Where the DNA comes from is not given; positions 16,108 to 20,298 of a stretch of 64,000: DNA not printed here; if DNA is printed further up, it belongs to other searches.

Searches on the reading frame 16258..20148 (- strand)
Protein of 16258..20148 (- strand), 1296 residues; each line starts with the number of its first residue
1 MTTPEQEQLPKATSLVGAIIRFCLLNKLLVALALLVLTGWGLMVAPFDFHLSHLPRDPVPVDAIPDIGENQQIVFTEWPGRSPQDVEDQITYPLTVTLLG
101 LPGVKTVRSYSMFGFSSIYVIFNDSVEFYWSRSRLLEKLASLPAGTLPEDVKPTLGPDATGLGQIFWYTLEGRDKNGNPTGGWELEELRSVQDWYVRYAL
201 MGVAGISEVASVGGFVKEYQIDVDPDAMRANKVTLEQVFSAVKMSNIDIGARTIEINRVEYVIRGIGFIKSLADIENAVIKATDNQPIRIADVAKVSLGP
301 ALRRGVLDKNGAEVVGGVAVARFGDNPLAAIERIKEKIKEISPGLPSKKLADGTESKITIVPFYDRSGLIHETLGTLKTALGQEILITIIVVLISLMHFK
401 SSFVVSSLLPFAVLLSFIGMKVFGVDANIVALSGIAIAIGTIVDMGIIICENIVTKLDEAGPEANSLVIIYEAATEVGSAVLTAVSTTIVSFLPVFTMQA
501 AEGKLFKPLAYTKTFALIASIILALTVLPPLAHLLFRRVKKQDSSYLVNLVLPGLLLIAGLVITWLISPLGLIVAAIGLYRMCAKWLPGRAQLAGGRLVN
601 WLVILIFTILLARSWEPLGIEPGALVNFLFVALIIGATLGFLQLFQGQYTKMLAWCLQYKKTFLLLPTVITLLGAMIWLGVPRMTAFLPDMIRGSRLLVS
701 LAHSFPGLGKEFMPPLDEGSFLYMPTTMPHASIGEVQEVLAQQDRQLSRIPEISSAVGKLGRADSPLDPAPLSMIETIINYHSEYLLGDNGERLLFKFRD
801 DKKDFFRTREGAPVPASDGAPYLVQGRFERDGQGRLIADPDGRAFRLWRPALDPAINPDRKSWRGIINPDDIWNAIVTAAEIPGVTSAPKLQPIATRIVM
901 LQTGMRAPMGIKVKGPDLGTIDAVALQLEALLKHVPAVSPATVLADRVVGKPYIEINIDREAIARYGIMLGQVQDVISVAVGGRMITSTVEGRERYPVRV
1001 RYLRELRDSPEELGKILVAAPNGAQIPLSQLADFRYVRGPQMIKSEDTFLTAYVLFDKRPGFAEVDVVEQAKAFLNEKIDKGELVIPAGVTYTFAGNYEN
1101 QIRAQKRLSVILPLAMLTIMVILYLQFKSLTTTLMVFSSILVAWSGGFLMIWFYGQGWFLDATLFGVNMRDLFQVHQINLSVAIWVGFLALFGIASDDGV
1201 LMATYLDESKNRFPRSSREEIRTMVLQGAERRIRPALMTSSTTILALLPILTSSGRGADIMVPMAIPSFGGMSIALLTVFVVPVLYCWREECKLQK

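Call 73: search_protein_families(library=pfam, proteins=[window:16258-20148:-], max_evalue=0.00001)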
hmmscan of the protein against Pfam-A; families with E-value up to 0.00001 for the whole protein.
window:16258-20148:- (1296 aa): 1 family
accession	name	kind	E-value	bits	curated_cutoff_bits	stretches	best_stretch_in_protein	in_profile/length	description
PF00873.25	ACR_tran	-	6.5e-172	574.1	28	3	59-544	30-498/1021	AcrB/AcrD/AcrF family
